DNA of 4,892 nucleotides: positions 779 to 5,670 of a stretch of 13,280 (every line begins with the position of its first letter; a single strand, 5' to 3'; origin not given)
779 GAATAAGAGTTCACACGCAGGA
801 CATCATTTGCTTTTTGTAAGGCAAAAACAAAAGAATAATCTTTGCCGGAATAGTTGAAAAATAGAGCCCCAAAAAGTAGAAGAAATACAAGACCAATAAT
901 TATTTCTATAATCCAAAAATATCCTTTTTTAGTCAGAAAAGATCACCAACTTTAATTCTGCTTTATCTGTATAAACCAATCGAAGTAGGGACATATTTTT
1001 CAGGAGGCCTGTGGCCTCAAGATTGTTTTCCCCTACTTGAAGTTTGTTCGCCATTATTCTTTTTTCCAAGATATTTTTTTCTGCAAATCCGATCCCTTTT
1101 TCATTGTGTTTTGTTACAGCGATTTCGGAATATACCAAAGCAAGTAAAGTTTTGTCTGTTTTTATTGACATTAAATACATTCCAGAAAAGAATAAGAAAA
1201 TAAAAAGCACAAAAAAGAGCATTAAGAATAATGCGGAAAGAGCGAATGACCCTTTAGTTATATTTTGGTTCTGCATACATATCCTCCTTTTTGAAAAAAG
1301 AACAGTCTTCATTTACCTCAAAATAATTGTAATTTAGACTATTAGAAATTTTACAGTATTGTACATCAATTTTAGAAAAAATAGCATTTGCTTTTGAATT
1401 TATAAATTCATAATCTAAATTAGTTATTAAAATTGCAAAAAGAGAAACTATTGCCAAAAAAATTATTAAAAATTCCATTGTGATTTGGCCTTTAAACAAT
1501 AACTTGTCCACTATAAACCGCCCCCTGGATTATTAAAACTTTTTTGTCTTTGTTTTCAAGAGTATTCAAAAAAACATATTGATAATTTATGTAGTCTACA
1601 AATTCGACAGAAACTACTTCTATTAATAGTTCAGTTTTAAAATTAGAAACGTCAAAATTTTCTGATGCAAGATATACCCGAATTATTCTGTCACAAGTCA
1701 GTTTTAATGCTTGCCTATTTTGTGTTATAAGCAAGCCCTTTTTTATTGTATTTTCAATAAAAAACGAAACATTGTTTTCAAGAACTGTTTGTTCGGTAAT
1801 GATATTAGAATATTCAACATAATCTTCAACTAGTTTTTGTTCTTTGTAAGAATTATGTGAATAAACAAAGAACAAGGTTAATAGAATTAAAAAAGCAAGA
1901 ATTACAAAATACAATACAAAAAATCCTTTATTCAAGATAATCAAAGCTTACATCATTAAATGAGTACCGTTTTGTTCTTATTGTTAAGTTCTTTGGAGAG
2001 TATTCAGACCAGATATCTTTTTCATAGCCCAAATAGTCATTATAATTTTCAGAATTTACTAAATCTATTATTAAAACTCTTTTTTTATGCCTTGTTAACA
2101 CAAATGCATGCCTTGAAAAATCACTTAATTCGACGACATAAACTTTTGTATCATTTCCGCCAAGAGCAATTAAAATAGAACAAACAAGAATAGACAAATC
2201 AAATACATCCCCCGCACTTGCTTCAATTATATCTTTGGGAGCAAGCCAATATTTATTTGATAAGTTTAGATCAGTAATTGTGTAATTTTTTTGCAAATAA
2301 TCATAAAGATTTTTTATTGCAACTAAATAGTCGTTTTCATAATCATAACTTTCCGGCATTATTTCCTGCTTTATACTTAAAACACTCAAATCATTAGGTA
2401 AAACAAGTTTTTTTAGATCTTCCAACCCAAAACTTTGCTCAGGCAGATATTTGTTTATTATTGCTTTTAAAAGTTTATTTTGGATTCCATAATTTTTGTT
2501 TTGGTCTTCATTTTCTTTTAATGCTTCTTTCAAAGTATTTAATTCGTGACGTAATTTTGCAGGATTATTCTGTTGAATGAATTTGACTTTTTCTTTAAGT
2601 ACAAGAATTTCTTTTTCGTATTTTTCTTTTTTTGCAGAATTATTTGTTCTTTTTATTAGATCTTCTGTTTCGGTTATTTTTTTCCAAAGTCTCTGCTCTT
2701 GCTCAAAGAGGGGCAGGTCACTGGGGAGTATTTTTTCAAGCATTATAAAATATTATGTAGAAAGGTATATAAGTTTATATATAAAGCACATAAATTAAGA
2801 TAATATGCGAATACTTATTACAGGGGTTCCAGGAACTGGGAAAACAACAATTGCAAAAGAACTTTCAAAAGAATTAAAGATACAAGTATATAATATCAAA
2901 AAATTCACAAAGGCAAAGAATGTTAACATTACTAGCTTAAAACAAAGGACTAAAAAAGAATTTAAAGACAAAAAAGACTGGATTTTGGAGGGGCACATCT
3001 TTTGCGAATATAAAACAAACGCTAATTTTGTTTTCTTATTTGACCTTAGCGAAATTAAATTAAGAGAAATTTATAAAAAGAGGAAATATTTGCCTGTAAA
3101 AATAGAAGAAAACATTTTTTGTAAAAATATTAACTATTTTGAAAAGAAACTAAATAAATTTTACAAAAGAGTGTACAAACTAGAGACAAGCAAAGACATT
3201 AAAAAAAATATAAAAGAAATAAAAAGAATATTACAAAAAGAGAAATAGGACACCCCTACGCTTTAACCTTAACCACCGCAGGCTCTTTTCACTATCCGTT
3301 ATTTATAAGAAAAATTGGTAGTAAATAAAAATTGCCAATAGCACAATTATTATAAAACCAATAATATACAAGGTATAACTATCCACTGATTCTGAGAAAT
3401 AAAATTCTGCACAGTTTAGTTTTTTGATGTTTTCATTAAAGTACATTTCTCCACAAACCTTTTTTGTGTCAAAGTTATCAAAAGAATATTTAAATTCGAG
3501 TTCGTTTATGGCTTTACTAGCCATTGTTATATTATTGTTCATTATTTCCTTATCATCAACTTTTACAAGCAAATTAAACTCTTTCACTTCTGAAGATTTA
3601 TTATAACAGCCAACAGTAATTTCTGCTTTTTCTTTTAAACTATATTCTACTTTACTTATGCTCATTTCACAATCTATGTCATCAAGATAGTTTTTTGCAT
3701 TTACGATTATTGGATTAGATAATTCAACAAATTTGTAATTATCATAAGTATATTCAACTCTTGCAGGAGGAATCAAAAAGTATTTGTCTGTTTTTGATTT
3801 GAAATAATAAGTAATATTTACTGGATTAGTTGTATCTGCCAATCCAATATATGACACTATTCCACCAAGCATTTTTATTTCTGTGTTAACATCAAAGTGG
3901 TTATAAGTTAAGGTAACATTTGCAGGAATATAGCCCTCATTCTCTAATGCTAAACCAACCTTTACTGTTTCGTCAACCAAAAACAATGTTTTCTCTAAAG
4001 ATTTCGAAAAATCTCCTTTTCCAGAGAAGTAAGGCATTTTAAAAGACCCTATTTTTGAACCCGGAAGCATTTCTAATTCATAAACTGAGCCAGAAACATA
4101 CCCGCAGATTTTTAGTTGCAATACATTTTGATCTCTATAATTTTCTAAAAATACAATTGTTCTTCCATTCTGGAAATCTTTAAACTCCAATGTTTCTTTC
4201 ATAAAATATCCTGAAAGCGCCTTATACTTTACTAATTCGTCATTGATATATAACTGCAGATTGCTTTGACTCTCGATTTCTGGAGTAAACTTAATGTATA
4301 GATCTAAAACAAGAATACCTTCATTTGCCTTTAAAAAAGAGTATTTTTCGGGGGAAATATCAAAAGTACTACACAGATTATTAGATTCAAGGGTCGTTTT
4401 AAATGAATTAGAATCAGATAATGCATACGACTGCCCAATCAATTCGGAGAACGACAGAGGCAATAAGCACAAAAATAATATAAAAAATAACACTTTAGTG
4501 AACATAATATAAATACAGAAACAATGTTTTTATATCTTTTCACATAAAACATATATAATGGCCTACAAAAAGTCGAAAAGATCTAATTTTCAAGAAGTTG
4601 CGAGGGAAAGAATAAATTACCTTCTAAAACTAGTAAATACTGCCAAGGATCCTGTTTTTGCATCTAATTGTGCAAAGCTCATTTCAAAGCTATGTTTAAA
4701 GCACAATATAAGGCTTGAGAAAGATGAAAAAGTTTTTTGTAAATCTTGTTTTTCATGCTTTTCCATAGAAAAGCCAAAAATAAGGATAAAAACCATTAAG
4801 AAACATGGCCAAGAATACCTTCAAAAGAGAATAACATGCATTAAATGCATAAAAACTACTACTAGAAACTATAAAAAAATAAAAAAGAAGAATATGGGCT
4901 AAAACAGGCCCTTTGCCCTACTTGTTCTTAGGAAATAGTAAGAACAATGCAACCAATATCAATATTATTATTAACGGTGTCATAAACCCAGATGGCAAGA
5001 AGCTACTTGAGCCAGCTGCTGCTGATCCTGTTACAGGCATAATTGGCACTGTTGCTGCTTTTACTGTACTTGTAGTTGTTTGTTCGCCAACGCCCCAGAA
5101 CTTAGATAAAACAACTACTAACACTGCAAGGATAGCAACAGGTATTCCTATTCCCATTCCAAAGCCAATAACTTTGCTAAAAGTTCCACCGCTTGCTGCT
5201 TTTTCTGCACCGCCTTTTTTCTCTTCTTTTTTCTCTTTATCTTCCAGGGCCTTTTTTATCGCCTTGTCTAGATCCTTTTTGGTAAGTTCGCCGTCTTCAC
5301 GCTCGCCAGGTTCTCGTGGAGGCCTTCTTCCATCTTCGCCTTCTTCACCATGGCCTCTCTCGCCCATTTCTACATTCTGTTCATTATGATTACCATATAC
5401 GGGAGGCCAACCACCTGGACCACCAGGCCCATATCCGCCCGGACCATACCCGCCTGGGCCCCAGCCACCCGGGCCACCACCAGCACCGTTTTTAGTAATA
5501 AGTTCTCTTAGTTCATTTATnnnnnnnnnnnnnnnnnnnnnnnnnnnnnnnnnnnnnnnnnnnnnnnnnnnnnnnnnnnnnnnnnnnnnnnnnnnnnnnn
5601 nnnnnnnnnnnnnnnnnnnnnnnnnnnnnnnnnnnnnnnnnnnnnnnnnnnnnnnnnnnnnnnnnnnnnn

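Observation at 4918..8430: Giant hairpin-anchored coiled-coil protein with opposite-charge halves: no family I can name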

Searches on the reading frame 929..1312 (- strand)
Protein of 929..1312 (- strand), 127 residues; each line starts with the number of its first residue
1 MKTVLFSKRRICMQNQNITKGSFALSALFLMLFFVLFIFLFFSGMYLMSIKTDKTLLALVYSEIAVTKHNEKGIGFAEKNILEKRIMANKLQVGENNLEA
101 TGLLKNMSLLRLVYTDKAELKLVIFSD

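Call 7: search_protein_families(library=ncbifam, proteins=[window:929-1312:-], max_evalue=1)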
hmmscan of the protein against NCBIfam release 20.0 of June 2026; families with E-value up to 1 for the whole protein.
window:929-1312:- (127 aa): 1 family
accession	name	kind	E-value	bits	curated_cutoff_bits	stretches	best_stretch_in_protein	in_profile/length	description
NF047665.1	LIC10362_fam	subfamily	0.036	14.8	90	1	5-60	26-81/95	LIC10362 family protein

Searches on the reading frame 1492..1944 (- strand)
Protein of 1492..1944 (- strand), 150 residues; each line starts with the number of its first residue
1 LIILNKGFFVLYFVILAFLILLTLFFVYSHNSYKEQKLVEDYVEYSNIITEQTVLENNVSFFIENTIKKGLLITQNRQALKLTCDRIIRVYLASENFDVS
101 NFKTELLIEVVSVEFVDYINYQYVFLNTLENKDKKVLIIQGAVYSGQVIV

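Call 7: search_protein_families(library=ncbifam, proteins=[window:1492-1944:-], max_evalue=1)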
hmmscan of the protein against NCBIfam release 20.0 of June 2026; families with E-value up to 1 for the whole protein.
window:1492-1944:- (150 aa): 1 family
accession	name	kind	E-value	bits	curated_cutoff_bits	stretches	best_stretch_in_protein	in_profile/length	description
NF002235.0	PRK01146.1-3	equivalog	0.086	12.9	95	0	86-119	11-44/95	DNA-directed RNA polymerase subunit L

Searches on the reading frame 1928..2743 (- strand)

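Call 5: search_protein_families(library=pfam, proteins=[window:1928-2743:-], max_evalue=0.1)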
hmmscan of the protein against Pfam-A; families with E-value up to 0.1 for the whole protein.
window:1928-2743:- (271 aa): 3 families
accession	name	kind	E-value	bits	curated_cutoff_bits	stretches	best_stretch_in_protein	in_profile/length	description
PF24656.1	CEPT76_peptidase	-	0.00051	20.6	27.8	1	165-235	2-76/121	CEP76 peptidase-like domain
PF24817.1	WD40_WDHD1_1st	-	0.028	14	109.9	1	179-234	88-142/291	WDHD1 first WD40 domain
PF01841.26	Transglut_core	-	0.066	13.9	23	0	138-195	14-69/108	Transglutaminase-like superfamily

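Call 7: search_protein_families(library=ncbifam, proteins=[window:1928-2743:-], max_evalue=1)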
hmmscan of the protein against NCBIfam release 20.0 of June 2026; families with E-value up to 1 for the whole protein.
window:1928-2743:- (271 aa): 1 family
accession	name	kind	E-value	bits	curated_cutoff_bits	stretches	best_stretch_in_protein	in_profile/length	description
TIGR01216.1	ATP_synt_epsi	equivalog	0.047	13.7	67.25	1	43-95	71-123/130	ATP synthase F1 subunit epsilon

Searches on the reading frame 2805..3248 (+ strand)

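Call 5: search_protein_families(library=pfam, proteins=[window:2805-3248:+], max_evalue=0.1)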
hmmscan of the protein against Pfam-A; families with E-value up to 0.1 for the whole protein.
window:2805-3248:+ (147 aa): 41 families (the best 25 are shown)
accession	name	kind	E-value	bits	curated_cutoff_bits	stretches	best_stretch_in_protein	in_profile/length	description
PF13238.12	AAA_18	-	1e-11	45.8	29.4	1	3-103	1-121/128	AAA domain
PF13207.12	AAA_17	-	1.4e-08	35.5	27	1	6-140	1-136/136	AAA domain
PF00004.35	AAA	-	1.8e-06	28.8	21.2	1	3-37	1-35/131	ATPase family associated with various cellular activities (AAA)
PF08433.16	KTI12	-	8e-05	22.7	22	1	3-43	4-35/271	Chromatin associated protein KTI12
PF13521.12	AAA_28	-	0.00011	22.9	27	1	2-29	1-28/164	AAA domain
PF03266.21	NTPase_1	-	0.00011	22.6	23.9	1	2-92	1-92/168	NTPase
PF13189.12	Cytidylate_kin2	-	0.00012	22.7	28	1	3-60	2-59/176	Cytidylate kinase-like family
PF20720.3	nSTAND3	-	0.00012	22.3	27.2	1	3-40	20-57/155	Novel STAND NTPase 3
PF09848.15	SLFN-g3_helicase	-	0.00013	21.8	24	1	3-57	4-60/354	Schlafen group 3, DNA/RNA helicase domain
PF03215.21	Rad17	-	0.00016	22.1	23.8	1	3-52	48-95/186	Rad17 P-loop domain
PF07728.20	AAA_5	-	0.00017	22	22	1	3-41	2-43/139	AAA domain (dynein-related subfamily)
PF01443.25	Viral_helicase1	-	0.0004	20.7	21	1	3-54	1-51/228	Viral superfamily 1 RNA helicase core domain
PF13401.12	AAA_22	-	0.00041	21.1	27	1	3-36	8-33/130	AAA domain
PF13479.12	AAA_24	-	0.00062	20.1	27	1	2-49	4-47/195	AAA domain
PF07726.17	AAA_3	-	0.0007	19.9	27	1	3-37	2-36/131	ATPase family associated with various cellular activities (AAA)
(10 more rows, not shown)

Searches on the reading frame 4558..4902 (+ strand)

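Call 5: search_protein_families(library=pfam, proteins=[window:4558-4902:+], max_evalue=0.1)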
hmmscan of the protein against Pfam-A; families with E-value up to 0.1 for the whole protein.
window:4558-4902:+ (114 aa): 2 families
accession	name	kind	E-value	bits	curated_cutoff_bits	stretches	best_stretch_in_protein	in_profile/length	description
PF00533.33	BRCT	-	0.071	13.8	21.3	0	61-113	7-64/78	BRCA1 C Terminus (BRCT) domain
PF17026.10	zf-RRPl_C4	-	0.074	13.7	28.9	1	44-111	5-71/108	Putative ribonucleoprotein zinc-finger pf C4 type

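Call 7: search_protein_families(library=ncbifam, proteins=[window:4558-4902:+], max_evalue=1)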
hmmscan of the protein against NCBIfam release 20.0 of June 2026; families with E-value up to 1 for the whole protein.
window:4558-4902:+ (114 aa): 2 families
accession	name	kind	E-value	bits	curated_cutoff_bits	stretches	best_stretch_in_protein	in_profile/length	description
TIGR02163.1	napH_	subfamily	0.47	9.9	213.05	1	48-99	190-244/255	NapH/MauN family ferredoxin-type protein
NF007013.0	PRK09477.1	equivalog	0.51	9.4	234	1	48-103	213-271/286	quinol dehydrogenase ferredoxin subunit NapH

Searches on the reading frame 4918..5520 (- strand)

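Call 17: search_protein_families(library=pfam, proteins=[window:4918-5520:-], max_evalue=10)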
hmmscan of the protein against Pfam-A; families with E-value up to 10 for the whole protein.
window:4918-5520:- (200 aa): 5 families
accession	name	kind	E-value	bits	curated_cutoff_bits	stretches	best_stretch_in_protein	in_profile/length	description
PF05858.17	BIV_Env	-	0.06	12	20.8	1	68-148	11-93/548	Bovine immunodeficiency virus surface protein (SU)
PF20990.2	DUF2207_C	-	0.072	13.2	33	1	82-196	101-184/247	Predicted membrane protein (DUF2207) C-terminal domain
PF20556.3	DUF6768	-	0.28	11.3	27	1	82-145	2-64/123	Family of unknown function (DUF6768)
PF20389.3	DUF6684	-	1.9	9.1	24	1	126-159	19-52/79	Family of unknown function (DUF6684)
PF09472.15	MtrF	-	4.6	7.1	22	1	106-133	31-58/62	Tetrahydromethanopterin S-methyltransferase, F subunit (MtrF)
